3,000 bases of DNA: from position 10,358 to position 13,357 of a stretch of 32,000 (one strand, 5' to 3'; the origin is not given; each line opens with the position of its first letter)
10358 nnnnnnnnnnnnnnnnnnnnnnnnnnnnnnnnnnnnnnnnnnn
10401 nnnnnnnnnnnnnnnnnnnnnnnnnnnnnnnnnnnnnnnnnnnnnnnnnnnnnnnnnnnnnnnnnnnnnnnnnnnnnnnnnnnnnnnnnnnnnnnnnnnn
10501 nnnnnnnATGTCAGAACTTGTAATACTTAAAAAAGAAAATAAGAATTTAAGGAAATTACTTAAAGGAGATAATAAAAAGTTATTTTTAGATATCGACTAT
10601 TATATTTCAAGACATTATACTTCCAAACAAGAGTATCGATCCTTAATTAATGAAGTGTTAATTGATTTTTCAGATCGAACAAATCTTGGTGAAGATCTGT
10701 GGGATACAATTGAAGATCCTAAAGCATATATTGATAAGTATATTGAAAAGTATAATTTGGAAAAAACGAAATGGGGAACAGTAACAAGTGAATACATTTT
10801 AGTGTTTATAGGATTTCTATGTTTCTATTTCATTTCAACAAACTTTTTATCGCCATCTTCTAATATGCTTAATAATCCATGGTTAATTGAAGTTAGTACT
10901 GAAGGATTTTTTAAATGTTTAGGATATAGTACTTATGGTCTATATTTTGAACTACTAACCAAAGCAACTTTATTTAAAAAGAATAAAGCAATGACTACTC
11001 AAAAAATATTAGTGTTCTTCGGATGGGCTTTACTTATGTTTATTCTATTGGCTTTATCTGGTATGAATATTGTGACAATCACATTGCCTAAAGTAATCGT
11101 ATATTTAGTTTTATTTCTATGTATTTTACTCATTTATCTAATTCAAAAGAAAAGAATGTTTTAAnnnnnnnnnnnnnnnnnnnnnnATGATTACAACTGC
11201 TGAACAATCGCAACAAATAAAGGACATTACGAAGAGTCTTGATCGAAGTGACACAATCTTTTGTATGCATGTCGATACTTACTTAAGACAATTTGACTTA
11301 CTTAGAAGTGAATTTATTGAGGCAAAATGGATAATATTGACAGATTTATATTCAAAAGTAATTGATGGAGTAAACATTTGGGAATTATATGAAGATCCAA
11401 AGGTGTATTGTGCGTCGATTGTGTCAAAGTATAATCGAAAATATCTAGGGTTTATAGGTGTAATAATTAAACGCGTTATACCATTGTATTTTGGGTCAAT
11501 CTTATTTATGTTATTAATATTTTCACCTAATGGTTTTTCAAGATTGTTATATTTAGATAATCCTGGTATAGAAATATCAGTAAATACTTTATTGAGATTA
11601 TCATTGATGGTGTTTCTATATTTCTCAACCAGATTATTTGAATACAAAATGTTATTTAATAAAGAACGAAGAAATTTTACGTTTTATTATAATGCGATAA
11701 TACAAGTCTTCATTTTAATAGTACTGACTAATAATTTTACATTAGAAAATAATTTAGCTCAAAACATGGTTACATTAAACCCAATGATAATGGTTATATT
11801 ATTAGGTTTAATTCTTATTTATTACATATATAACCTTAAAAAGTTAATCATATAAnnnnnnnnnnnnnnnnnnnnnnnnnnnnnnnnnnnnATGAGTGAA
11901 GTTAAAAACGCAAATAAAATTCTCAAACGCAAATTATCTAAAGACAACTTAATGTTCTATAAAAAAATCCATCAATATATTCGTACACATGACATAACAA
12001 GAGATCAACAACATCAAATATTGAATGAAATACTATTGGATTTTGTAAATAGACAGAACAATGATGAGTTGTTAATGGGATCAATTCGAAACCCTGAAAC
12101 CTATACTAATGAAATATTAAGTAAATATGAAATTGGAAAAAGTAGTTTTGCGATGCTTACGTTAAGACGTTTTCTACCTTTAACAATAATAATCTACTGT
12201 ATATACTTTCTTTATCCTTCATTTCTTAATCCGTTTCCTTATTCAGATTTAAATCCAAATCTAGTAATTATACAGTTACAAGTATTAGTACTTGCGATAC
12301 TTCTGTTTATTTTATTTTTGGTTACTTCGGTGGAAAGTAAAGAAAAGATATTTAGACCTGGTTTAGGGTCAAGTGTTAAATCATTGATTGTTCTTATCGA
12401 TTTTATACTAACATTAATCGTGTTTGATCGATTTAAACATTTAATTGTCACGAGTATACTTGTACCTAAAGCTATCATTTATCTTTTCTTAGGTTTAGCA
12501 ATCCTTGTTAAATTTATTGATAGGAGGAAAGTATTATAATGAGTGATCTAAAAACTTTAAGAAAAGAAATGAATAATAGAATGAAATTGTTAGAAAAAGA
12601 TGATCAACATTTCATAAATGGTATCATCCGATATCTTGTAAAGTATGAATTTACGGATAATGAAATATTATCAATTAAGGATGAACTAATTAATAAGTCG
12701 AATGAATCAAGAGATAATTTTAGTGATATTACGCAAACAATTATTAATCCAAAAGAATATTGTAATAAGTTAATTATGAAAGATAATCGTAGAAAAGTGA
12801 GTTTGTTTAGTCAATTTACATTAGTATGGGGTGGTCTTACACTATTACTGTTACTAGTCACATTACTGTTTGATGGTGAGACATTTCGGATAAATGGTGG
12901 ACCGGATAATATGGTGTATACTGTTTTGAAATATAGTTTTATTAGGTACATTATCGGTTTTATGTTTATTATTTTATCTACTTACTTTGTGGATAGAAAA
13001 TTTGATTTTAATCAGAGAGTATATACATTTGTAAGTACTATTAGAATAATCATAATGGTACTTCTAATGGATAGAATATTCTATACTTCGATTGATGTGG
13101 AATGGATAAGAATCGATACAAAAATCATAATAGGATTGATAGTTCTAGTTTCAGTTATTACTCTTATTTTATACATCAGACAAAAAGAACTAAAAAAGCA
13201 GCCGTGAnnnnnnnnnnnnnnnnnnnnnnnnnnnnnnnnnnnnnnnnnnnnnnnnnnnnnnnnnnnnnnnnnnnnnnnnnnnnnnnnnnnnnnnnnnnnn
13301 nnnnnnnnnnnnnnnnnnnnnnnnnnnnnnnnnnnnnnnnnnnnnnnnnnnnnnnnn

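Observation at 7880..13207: One PadR regulator surrounded by six membrane proteins carrying HAAS-like helical N-domains: a possible multi-sensor PadR signalling array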

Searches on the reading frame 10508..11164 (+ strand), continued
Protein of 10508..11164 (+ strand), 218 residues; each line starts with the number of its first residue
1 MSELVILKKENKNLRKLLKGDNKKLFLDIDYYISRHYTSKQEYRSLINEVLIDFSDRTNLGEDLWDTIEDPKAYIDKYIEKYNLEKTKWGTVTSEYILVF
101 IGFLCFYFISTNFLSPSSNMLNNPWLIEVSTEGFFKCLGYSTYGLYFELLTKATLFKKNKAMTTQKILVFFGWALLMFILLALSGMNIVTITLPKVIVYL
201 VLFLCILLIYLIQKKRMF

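Call 55: find_encoding_contigs(protein=P0303, flank=10000, max_places=2)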
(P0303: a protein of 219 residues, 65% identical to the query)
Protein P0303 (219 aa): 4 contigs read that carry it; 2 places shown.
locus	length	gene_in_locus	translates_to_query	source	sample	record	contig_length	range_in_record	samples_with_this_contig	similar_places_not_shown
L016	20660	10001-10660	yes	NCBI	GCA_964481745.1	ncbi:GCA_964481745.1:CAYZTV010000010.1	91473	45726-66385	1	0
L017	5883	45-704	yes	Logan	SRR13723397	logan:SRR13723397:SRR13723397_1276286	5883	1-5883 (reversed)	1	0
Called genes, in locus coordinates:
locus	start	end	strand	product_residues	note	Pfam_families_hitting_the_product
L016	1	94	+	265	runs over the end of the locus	PF12679:ABC2_membrane_2, PF10920:DUF2705 (weak)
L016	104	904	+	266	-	PF12679:ABC2_membrane_2, PF12698:ABC2_membrane_3 (faint), PF10920:DUF2705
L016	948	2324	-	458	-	PF00232:Glyco_hydro_1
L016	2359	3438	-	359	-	PF02417:Chromate_transp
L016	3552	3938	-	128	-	PF13380:CoA_binding_2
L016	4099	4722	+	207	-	-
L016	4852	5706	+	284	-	PF02645:DegV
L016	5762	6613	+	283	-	PF02645:DegV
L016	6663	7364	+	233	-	PF13350:Y_phosphatase3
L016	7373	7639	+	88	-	-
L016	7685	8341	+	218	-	-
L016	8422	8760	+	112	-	PF03551:PadR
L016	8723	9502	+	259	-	-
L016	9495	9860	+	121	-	-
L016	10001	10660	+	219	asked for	-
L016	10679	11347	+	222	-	-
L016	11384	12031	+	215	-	-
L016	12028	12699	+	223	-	-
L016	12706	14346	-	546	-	PF00270:DEAD, PF04851:ResIII (weak), PF00271:Helicase_C, PF03880:DbpA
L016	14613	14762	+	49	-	-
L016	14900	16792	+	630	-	PF02518:HATPase_c (weak), PF13589:HATPase_c_3, PF00183:HSP90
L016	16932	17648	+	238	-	PF13350:Y_phosphatase3, PF22741:PTP-NADK, PF03162:Y_phosphatase2, PF22784:PTP-SAK (weak)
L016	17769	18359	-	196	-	PF01794:Ferric_reduct (weak)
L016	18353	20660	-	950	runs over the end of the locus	PF03176:MMPL, PF02355:SecD_SecF_C (weak), PF12349:Sterol-sensing (weak), PF03176:MMPL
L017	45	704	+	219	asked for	-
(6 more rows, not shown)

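Call 77: find_related_loci(query=A8, collection=metagenome_contigs, flank=8000)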
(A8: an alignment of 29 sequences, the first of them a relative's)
Query A8 (231 aa) in metagenome_contigs; peptide patterns used: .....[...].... (x = any residue, [..] = any of these).
213 stretches matched a pattern; 191 encode a relative of the query (tblastn E <= 1e-3); the best 80 are kept; 80 distinct loci.
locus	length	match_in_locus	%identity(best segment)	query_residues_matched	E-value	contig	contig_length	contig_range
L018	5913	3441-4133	98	1-231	2e-151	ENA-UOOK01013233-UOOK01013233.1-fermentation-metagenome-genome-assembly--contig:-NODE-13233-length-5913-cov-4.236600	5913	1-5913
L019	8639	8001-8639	98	1-213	3e-138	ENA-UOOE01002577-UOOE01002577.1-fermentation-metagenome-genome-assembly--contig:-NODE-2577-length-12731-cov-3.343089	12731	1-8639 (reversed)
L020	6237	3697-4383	66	1-229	3e-93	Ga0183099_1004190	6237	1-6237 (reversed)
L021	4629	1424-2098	65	3-227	3e-89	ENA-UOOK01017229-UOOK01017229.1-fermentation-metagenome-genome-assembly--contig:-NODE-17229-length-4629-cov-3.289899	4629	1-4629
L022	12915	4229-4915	62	1-229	3e-87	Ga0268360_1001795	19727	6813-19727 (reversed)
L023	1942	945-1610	55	1-228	2e-85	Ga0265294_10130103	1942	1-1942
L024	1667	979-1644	55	1-228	5e-86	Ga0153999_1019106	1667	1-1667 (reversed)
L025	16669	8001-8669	53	1-228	9e-77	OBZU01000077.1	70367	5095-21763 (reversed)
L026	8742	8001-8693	54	1-229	7e-75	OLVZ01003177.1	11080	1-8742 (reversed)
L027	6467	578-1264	54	1-227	1e-74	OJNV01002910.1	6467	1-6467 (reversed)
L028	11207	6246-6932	54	1-227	1e-74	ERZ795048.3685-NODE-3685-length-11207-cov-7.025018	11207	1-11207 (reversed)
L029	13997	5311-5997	54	1-227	1e-74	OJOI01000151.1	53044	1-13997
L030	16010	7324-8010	54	1-227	1e-74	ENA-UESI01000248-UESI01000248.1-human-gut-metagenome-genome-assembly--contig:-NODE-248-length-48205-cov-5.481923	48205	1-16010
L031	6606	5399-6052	52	1-228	5e-74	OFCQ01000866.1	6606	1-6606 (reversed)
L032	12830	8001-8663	54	1-225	7e-74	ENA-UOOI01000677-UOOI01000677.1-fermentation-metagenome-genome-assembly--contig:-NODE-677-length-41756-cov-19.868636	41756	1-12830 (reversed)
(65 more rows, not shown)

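Call 85: search_protein_families(library=padloc, proteins=[window:10508-11164:+], max_evalue=0.1)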
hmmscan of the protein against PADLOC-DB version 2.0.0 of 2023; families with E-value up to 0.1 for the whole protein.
window:10508-11164:+ (218 aa): 0 families

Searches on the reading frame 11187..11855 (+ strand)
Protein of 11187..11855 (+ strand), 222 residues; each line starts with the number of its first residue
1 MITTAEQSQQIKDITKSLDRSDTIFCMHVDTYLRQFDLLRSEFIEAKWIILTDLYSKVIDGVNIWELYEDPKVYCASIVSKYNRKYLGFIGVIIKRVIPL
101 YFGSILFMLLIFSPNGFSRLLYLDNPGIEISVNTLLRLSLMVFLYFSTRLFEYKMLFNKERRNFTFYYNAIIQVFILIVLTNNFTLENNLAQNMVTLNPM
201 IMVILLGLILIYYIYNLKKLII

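Call 3: search_protein_families(library=pfam, proteins=[window:11187-11855:+], max_evalue=1)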
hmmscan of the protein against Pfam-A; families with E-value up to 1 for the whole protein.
window:11187-11855:+ (222 aa): 1 family
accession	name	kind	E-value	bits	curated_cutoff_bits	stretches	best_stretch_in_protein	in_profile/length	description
PF07695.17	7TMR-DISM_7TM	-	0.1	12.9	29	1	88-211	20-145/205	7TM diverse intracellular signalling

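Call 4: search_protein_families(library=ncbifam, proteins=[window:11187-11855:+], max_evalue=1)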
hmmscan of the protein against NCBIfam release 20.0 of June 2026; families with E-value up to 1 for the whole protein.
window:11187-11855:+ (222 aa): 0 families

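Call 85: search_protein_families(library=padloc, proteins=[window:11187-11855:+], max_evalue=0.1)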
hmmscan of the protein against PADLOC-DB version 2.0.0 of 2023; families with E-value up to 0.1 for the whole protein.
window:11187-11855:+ (222 aa): 0 families

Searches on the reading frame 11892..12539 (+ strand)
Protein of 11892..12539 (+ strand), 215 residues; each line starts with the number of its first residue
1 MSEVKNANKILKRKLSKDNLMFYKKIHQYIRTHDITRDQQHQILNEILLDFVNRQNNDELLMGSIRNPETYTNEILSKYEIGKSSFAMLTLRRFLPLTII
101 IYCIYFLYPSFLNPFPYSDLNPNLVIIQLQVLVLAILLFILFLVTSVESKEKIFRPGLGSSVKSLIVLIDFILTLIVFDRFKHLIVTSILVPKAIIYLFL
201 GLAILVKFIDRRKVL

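Call 3: search_protein_families(library=pfam, proteins=[window:11892-12539:+], max_evalue=1)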
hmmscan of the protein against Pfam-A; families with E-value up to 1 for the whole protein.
window:11892-12539:+ (215 aa): 0 families

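Call 4: search_protein_families(library=ncbifam, proteins=[window:11892-12539:+], max_evalue=1)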
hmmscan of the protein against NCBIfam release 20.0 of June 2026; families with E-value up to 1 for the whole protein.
window:11892-12539:+ (215 aa): 1 family
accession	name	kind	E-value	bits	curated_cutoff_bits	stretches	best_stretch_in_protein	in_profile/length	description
NF047371.1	FlcA_CTERM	equivalog_domain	0.27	9.6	300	1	25-108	19-105/646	periplasmic flagellar collar protein FlcA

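Call 85: search_protein_families(library=padloc, proteins=[window:11892-12539:+], max_evalue=0.1)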
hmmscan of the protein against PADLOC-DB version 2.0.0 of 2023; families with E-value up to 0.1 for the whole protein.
window:11892-12539:+ (215 aa): 1 family
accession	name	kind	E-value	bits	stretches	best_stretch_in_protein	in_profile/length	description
PDLC01486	Csm2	-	0.024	13.2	1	3-83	10-88/123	CAS-III-D; effector_SS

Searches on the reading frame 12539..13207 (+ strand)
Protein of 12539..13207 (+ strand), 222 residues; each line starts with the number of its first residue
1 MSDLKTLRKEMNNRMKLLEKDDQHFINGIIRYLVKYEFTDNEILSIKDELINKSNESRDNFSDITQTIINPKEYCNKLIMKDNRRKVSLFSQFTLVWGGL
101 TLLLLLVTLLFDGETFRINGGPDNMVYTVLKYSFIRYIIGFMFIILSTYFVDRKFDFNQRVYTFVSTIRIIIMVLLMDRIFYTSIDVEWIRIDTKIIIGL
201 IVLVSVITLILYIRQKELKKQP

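Call 3: search_protein_families(library=pfam, proteins=[window:12539-13207:+], max_evalue=1)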
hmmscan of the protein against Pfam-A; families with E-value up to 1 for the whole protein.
window:12539-13207:+ (222 aa): 2 families
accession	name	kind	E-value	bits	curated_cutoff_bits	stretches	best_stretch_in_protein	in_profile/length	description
PF06570.16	DUF1129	-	0.0062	16.6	29.1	1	20-216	4-201/207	Protein of unknown function (DUF1129)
PF20990.2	DUF2207_C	-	0.062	13.4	33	0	16-191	61-164/247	Predicted membrane protein (DUF2207) C-terminal domain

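Call 4: search_protein_families(library=ncbifam, proteins=[window:12539-13207:+], max_evalue=1)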
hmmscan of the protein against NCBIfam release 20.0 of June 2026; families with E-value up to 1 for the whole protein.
window:12539-13207:+ (222 aa): 1 family
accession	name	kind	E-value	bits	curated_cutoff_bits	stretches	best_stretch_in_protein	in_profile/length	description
NF004564.0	PRK05901.2-2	equivalog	0.066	11.8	617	1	22-61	136-175/500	RNA polymerase sigma factor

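Call 85: search_protein_families(library=padloc, proteins=[window:12539-13207:+], max_evalue=0.1)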
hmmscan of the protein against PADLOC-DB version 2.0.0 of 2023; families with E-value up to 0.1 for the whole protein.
window:12539-13207:+ (222 aa): 0 families
